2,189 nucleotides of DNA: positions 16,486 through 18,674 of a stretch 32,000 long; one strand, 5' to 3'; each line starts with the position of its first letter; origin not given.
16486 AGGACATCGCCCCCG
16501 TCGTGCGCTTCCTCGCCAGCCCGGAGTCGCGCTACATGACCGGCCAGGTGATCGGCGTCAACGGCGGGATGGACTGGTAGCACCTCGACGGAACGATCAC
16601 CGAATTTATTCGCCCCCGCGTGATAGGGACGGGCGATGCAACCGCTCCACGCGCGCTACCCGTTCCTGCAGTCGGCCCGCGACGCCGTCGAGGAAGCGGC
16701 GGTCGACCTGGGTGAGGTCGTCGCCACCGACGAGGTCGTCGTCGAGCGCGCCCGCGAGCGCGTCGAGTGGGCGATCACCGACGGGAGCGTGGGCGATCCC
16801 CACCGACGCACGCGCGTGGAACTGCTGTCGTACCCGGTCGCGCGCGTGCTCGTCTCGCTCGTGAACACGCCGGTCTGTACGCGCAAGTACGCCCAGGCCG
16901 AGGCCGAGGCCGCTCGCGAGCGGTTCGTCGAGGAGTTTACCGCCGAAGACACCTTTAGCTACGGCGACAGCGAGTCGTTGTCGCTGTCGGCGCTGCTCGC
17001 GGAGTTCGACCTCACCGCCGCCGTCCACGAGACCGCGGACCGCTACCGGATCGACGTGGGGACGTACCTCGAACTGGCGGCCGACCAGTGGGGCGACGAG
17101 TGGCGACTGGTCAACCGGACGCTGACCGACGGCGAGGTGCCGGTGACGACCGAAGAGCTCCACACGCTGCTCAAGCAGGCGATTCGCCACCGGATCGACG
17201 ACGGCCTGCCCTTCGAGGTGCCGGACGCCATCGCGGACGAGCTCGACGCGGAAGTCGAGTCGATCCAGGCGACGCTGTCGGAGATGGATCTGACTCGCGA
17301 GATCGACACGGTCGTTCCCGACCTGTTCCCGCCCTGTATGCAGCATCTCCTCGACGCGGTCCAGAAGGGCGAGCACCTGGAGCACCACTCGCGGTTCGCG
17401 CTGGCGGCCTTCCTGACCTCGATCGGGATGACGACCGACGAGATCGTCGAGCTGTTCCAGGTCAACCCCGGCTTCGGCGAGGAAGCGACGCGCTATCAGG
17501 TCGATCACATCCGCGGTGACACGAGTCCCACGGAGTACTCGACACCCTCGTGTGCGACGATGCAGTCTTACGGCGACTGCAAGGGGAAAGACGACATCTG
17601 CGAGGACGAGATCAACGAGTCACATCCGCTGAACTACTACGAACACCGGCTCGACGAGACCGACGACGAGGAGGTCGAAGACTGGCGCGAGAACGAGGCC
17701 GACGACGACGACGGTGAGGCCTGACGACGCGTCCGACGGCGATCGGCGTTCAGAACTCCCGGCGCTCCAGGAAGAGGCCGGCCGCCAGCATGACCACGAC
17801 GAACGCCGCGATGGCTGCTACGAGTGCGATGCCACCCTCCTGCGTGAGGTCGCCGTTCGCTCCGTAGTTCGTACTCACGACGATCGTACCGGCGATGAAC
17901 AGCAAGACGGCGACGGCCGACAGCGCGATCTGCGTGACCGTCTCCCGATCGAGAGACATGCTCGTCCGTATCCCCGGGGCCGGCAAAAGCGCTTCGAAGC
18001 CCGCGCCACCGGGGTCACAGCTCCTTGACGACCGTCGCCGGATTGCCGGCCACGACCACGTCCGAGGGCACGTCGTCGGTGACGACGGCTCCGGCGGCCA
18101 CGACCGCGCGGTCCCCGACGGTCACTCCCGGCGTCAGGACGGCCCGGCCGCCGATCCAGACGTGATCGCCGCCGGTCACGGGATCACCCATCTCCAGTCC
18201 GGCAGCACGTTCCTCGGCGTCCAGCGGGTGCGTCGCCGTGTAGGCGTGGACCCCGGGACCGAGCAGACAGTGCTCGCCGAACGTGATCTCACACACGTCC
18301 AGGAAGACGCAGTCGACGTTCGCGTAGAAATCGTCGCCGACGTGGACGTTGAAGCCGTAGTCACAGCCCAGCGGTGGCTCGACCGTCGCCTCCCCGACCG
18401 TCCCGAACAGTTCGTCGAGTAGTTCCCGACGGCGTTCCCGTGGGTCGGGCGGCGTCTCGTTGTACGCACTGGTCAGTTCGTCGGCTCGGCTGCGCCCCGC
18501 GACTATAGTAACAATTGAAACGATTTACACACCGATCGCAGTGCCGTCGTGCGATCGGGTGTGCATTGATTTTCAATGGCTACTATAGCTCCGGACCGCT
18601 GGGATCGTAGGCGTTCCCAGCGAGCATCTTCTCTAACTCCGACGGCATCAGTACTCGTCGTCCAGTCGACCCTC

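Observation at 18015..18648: O-acetyltransferase gene split by the MITE; removing 82 bp restores a full 183-codon frame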

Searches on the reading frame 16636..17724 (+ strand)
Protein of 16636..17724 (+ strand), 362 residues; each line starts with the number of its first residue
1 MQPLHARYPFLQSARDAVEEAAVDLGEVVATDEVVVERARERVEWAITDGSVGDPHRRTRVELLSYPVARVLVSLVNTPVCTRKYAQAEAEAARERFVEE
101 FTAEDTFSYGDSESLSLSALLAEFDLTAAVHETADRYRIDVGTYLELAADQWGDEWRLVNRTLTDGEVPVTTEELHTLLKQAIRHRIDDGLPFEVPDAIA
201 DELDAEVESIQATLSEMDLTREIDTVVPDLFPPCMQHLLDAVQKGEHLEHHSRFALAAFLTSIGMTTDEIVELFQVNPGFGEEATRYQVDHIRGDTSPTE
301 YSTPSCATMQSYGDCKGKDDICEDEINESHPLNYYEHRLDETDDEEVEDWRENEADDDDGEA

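Call 30: find_encoding_contigs(protein=window:16636-17724:+, flank=4000, max_places=10)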
Protein window:16636-17724:+ (362 aa): 5 contigs read that carry it; 2 places shown.
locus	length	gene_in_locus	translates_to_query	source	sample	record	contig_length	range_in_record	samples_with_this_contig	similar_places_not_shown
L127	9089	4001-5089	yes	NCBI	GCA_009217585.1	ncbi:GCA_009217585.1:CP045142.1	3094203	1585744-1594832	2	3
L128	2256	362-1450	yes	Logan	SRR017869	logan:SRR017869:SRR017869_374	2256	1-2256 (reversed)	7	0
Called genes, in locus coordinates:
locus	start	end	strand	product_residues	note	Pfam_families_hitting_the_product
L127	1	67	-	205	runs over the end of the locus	PF01575:MaoC_dehydratas, PF13452:FAS1_DH_region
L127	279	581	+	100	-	-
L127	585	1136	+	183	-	-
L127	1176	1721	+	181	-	PF09712:PHA_synth_III_E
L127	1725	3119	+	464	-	PF07167:PhaC_N (weak), PF00561:Abhydrolase_1, PF12146:Hydrolase_4 (faint), PF01738:DLH (faint), PF14520:HHH_5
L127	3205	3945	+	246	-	PF00106:adh_short, PF08659:KR, PF13561:adh_short_C2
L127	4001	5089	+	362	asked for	PF26466:DNA_primase_lrg_N, PF04104:DNA_primase_lrg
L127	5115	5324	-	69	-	PF24284:DUF7472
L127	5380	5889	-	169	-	PF12464:Mac, PF14602:Hexapep_2, PF00132:Hexapep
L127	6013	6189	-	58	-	PF23434:DUF7120 (weak), PF01402:RHH_1 (weak)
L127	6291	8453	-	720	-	PF00902:TatC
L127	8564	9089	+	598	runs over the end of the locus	PF00902:TatC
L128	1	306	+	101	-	?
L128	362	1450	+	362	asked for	PF26466:DNA_primase_lrg_N, PF04104:DNA_primase_lrg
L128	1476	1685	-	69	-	PF24284:DUF7472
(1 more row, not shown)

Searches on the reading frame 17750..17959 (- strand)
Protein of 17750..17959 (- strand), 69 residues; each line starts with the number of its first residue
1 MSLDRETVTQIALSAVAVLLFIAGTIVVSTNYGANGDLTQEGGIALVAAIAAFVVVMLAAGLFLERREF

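Call 68: search_protein_families(library=pfam, proteins=[window:17750-17959:-], max_evalue=0.001)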
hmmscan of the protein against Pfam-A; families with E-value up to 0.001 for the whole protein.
window:17750-17959:- (69 aa): 1 family
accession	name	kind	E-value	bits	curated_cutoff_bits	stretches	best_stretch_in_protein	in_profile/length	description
PF24284.1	DUF7472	-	2.8e-24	85.5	27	1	1-66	1-65/65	Family of unknown function (DUF7472)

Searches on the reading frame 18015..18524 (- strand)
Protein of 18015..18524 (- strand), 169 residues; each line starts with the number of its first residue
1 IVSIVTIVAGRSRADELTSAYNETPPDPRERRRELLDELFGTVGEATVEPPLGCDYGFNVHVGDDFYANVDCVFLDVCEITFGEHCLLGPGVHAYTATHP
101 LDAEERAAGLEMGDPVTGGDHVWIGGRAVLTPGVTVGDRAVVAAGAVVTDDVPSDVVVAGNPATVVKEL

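Call 73: find_encoding_contigs(protein=window:18015-18524:-, flank=1500, max_places=10)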
Protein window:18015-18524:- (169 aa): no gene with exactly this product is on record in the collection.

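Call 74: find_encoding_contigs(protein=window:18018-18524:-, flank=1500, max_places=10)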
Protein seq(169 aa) (169 aa): 4 contigs read that carry it; 1 place shown.
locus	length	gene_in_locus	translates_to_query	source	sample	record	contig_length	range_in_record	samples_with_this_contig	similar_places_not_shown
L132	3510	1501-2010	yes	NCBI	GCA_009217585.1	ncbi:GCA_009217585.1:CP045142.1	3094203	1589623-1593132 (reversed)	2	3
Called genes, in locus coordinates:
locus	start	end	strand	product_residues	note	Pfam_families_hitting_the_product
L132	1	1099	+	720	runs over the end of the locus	PF00902:TatC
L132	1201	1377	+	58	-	PF23434:DUF7120 (weak), PF01402:RHH_1 (weak)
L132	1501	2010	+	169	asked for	PF12464:Mac, PF14602:Hexapep_2, PF00132:Hexapep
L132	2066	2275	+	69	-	PF24284:DUF7472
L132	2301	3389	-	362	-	PF26466:DNA_primase_lrg_N, PF04104:DNA_primase_lrg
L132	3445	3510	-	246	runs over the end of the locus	PF00106:adh_short, PF08659:KR, PF13561:adh_short_C2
